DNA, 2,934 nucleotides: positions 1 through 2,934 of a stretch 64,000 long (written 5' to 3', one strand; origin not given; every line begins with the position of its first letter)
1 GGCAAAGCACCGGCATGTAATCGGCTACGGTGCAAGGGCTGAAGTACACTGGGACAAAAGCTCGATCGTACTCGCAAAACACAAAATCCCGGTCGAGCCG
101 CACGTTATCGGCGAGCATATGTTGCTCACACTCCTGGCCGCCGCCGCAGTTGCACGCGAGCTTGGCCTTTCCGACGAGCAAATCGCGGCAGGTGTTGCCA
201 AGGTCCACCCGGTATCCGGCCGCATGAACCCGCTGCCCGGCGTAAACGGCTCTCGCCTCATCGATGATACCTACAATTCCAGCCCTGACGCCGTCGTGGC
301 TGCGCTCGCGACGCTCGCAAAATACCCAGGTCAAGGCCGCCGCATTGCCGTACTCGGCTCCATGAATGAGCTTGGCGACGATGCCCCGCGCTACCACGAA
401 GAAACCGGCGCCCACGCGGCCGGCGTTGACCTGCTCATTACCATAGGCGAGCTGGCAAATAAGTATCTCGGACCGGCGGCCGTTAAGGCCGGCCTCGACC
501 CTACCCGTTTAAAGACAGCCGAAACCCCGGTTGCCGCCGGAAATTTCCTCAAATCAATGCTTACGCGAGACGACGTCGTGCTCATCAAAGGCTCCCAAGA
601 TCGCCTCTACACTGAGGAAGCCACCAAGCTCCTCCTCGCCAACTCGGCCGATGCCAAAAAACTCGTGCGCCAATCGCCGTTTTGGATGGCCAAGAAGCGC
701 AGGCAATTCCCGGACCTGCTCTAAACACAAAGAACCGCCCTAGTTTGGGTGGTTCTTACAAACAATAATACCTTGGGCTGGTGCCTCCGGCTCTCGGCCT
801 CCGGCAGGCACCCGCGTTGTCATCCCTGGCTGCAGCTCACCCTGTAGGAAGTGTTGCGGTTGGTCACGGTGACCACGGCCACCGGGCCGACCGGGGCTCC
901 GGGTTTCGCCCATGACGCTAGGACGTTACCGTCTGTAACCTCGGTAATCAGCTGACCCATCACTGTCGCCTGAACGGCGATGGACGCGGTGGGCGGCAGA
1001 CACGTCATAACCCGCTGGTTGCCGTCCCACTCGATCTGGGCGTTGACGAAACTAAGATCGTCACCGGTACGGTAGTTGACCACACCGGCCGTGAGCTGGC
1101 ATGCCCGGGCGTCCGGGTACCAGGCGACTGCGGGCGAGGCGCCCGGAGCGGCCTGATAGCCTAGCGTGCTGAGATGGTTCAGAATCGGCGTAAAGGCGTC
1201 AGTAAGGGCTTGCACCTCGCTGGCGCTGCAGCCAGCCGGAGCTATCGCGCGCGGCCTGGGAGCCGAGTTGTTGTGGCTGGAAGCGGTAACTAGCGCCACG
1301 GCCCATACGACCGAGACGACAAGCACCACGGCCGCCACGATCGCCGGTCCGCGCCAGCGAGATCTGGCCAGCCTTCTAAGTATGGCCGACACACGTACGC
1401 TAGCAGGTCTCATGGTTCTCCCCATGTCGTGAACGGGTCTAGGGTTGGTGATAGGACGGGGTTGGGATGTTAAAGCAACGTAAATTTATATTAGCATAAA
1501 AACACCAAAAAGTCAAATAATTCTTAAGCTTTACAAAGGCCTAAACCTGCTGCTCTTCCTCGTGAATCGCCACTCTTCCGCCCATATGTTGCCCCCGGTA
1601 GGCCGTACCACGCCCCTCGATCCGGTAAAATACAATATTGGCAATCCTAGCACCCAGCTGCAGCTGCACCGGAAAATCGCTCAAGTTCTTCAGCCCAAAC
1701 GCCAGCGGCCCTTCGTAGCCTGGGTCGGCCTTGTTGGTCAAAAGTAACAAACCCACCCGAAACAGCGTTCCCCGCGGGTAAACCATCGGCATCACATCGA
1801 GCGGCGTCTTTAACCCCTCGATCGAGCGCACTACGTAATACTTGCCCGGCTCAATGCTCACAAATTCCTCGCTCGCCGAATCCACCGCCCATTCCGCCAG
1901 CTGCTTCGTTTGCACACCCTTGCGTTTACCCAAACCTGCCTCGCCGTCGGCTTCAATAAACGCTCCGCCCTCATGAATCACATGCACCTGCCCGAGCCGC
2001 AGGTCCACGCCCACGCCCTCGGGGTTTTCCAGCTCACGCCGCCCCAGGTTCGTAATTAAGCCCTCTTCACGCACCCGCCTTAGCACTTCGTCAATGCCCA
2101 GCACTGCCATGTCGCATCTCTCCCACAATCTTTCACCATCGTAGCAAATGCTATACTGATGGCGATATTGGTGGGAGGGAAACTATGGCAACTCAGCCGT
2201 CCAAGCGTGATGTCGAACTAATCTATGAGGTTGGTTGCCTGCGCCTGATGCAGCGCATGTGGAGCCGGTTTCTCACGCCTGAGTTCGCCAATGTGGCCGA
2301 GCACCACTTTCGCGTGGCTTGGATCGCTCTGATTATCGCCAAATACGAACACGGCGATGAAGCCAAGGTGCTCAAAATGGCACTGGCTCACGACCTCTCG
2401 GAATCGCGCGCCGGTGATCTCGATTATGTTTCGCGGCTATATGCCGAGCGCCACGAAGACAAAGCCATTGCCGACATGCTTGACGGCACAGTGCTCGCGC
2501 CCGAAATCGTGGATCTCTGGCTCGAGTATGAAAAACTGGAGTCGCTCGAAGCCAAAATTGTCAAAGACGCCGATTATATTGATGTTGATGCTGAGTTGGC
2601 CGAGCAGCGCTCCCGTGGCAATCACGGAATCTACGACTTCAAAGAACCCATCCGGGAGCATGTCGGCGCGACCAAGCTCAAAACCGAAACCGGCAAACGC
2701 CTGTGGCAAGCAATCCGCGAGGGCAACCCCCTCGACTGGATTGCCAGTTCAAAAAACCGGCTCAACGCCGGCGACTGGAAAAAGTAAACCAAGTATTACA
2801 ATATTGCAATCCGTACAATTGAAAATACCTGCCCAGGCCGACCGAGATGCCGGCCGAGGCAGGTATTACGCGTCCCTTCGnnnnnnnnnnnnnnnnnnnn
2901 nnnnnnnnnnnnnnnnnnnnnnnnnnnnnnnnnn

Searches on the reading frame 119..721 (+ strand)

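Call 68: search_protein_families(library=pfam, proteins=[window:119-721:+], max_evalue=0.0001)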
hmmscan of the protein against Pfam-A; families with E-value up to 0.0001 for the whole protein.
window:119-721:+ (201 aa): 1 family
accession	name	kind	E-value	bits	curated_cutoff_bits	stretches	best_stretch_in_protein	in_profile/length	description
PF02875.26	Mur_ligase_C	-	1.4e-19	71.6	28.4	1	34-159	1-126/127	Mur ligase, glutamate ligase domain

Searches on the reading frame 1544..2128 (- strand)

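Call 68: search_protein_families(library=pfam, proteins=[window:1544-2128:-], max_evalue=0.0001)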
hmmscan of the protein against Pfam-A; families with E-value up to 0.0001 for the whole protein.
window:1544-2128:- (195 aa): 2 families
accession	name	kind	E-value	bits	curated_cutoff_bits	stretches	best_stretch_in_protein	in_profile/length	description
PF22769.1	DCD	-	3.4e-21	76.4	27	1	13-169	5-152/153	dCTP deaminase-like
PF00692.24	dUTPase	-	1.8e-05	25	22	1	88-171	22-105/129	dUTPase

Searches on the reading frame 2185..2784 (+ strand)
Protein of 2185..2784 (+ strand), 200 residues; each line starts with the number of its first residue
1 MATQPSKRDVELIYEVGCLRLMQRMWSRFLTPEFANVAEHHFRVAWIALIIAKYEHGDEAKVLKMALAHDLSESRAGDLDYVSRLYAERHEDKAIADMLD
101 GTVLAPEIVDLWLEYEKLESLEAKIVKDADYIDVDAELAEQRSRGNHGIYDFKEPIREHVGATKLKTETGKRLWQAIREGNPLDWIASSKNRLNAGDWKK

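Call 68: search_protein_families(library=pfam, proteins=[window:2185-2784:+], max_evalue=0.0001)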
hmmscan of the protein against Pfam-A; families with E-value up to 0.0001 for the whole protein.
window:2185-2784:+ (200 aa): 3 families
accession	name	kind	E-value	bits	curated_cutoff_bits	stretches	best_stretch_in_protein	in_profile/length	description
PF13023.12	HD_3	-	8.7e-23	81.5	22.5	1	18-141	3-134/165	HD domain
PF12917.13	YfbR-like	-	5e-09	36.5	25.9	1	19-165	9-168/182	5'-deoxynucleotidase YfbR-like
PF01966.28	HD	-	1.8e-08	35.1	22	1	37-134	1-115/116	HD domain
